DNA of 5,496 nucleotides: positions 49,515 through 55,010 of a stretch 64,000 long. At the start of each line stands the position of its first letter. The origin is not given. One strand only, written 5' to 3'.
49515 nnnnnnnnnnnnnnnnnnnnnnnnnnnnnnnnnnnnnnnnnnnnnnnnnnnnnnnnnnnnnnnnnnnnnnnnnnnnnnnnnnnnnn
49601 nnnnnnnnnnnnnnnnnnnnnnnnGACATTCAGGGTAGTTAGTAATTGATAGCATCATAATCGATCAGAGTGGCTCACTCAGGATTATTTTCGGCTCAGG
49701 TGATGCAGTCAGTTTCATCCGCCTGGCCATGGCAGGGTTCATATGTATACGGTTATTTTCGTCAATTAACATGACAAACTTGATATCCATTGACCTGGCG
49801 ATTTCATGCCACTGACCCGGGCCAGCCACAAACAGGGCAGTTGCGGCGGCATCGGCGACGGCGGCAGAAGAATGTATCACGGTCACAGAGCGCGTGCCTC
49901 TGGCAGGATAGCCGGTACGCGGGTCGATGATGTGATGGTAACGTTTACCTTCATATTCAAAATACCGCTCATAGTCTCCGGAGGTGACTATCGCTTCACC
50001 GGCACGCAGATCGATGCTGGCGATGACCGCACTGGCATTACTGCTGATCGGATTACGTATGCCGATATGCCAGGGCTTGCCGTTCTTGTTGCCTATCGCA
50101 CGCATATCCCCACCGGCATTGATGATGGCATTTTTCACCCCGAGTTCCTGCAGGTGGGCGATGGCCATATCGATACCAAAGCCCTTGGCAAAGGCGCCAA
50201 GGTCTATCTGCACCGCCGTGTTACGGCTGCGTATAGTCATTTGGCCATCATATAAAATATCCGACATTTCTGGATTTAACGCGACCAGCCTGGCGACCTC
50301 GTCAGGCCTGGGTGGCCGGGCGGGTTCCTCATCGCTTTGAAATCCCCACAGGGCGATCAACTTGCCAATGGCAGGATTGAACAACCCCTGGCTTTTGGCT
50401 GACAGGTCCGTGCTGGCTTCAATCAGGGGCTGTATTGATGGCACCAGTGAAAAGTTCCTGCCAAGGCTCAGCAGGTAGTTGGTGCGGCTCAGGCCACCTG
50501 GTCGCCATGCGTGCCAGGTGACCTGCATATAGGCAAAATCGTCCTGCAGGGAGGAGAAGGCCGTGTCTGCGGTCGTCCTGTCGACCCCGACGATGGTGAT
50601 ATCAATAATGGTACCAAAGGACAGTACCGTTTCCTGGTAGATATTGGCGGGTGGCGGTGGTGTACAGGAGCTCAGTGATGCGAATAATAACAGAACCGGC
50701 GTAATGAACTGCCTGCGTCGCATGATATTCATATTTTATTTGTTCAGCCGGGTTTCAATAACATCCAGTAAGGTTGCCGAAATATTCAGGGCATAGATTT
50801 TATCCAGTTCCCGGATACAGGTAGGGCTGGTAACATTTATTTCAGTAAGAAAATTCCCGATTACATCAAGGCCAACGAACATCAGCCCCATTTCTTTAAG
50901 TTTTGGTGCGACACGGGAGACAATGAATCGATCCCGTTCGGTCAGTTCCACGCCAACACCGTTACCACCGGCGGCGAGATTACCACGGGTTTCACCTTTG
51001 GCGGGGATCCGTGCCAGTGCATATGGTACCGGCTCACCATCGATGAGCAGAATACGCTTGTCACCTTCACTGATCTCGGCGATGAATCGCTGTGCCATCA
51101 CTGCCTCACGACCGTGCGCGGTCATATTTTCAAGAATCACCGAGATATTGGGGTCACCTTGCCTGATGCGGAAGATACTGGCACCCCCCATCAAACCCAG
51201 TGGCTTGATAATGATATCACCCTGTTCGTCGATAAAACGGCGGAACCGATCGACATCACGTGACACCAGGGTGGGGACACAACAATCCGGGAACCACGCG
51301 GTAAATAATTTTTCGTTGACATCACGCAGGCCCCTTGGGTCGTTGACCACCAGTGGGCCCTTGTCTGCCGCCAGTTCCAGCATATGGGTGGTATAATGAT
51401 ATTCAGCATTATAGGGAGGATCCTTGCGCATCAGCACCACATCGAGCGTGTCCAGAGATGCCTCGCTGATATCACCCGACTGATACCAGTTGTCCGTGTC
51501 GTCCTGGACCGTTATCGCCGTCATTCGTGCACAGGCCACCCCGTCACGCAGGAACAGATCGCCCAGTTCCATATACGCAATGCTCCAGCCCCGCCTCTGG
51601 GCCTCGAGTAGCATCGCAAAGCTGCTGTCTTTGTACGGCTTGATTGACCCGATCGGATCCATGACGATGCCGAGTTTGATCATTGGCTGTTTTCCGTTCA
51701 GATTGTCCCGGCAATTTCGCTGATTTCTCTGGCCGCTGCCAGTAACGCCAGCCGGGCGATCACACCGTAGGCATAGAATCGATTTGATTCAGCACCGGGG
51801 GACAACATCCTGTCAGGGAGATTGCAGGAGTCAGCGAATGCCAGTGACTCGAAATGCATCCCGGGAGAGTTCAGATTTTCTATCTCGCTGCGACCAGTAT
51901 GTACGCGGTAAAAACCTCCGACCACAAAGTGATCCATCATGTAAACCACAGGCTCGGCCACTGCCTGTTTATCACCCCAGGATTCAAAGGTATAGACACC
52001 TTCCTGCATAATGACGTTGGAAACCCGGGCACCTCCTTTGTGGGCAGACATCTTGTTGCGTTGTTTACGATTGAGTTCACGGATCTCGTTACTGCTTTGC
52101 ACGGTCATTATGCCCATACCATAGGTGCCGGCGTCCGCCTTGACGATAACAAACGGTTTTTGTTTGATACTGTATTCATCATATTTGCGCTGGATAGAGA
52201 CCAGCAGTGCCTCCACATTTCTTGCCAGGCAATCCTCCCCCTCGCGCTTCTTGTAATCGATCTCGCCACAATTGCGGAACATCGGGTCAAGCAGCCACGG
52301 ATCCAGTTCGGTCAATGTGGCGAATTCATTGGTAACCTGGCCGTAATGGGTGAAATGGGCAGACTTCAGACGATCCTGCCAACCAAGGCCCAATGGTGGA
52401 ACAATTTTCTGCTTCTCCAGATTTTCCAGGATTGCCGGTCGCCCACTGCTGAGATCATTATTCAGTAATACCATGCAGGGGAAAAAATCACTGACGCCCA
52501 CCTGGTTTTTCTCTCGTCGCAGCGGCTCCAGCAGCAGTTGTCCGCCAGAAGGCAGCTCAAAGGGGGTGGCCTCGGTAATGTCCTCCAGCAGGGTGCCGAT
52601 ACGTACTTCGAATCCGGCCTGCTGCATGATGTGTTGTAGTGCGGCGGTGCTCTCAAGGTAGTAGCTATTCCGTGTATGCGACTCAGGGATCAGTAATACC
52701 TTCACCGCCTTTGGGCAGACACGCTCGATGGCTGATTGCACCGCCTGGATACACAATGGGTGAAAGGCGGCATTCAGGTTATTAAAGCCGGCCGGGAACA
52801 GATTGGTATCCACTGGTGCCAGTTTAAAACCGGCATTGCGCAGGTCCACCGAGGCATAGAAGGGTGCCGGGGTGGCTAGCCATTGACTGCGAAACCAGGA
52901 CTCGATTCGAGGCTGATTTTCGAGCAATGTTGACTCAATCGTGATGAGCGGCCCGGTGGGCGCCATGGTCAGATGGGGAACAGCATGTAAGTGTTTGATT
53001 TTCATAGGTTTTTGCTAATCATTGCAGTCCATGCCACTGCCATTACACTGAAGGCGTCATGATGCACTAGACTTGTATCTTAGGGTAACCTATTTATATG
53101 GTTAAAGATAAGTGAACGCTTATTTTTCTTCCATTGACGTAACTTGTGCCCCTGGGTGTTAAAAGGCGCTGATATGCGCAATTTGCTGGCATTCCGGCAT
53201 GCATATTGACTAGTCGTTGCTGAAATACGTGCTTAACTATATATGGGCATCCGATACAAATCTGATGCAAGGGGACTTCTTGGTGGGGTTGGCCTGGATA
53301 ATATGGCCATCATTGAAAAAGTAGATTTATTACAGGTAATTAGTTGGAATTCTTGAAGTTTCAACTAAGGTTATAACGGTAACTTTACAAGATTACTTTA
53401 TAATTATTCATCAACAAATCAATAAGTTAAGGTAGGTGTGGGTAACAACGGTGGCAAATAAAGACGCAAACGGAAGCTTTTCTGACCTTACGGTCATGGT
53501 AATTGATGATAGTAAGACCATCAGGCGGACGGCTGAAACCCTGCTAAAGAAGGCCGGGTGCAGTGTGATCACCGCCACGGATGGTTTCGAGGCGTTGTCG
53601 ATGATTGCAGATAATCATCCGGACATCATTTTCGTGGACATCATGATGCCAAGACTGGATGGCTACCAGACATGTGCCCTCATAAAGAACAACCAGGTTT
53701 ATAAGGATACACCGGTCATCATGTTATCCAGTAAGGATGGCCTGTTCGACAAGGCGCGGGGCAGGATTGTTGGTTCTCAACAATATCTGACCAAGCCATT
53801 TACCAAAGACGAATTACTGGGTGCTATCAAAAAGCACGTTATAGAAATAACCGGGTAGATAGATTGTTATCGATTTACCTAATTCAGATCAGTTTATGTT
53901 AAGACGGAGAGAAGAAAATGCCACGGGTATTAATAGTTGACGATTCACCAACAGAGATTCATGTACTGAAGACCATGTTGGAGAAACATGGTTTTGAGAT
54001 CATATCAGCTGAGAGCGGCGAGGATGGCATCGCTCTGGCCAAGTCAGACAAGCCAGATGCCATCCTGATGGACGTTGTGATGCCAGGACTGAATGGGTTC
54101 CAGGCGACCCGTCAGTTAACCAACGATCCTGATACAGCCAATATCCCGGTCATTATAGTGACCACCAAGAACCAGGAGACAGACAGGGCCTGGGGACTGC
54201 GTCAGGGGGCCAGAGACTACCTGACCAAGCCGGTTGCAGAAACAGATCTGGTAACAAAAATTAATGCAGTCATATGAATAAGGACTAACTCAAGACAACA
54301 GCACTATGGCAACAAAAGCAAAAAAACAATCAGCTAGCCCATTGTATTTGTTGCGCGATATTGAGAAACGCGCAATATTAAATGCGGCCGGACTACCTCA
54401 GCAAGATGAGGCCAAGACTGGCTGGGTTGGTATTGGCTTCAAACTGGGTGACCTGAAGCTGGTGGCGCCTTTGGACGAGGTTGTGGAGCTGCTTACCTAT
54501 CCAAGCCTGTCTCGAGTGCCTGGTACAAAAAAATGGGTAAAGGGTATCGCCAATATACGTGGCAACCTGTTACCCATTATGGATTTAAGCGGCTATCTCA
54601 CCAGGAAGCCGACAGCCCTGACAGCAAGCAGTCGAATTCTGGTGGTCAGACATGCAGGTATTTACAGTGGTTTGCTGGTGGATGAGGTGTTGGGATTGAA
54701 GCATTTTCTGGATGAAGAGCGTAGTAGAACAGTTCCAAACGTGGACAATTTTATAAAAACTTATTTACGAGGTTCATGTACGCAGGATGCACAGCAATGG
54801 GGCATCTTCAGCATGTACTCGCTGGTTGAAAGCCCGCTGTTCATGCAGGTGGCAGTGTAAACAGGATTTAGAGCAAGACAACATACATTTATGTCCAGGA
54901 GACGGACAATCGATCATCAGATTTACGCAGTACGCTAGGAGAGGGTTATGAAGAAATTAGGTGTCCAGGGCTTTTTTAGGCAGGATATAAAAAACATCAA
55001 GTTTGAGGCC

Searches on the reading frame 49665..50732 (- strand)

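Call 50: search_protein_families(library=pfam, proteins=[window:49665-50732:-], max_evalue=0.0001)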
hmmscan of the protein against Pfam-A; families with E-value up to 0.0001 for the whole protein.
window:49665-50732:- (355 aa): 1 family
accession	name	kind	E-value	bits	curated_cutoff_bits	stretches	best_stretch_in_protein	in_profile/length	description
PF02424.20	ApbE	-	6.7e-75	252.5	25.6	1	39-317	1-262/266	ApbE family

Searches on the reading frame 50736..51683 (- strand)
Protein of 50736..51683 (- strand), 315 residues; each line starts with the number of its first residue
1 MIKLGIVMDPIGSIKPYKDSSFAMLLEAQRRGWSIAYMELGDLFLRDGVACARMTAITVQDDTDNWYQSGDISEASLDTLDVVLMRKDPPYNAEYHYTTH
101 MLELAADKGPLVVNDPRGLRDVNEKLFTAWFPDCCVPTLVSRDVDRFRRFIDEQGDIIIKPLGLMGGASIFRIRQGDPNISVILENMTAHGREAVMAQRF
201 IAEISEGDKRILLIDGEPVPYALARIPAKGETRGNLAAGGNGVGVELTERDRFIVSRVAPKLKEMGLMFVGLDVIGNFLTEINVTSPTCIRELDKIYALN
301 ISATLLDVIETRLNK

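Call 50: search_protein_families(library=pfam, proteins=[window:50736-51683:-], max_evalue=0.0001)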
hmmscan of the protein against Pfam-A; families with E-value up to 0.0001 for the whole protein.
window:50736-51683:- (315 aa): 3 families
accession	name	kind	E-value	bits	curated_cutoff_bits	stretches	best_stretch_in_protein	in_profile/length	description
PF02955.21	GSH-S_ATP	-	1e-73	246.9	23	1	124-296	1-173/175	Prokaryotic glutathione synthetase, ATP-grasp domain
PF02951.20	GSH-S_N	-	3.4e-44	150.2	21.3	1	2-120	1-119/119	Prokaryotic glutathione synthetase, N-terminal domain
PF08443.16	RimK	-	1.7e-09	38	21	1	139-309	22-188/188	RimK-like ATP-grasp domain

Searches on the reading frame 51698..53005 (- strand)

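Call 50: search_protein_families(library=pfam, proteins=[window:51698-53005:-], max_evalue=0.0001)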
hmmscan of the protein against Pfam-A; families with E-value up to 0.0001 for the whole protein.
window:51698-53005:- (435 aa): 1 family
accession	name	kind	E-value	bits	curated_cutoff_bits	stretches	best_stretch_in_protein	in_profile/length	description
PF08886.16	GshA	-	1.2e-188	627.1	25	1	24-428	1-402/402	Glutamate-cysteine ligase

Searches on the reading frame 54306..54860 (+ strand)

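Call 50: search_protein_families(library=pfam, proteins=[window:54306-54860:+], max_evalue=0.0001)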
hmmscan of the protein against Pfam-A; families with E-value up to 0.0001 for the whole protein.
window:54306-54860:+ (184 aa): 1 family
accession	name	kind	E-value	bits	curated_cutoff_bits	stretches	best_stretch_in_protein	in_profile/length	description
PF01584.24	CheW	-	9.7e-24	84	23.5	1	43-175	3-135/138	CheW-like domain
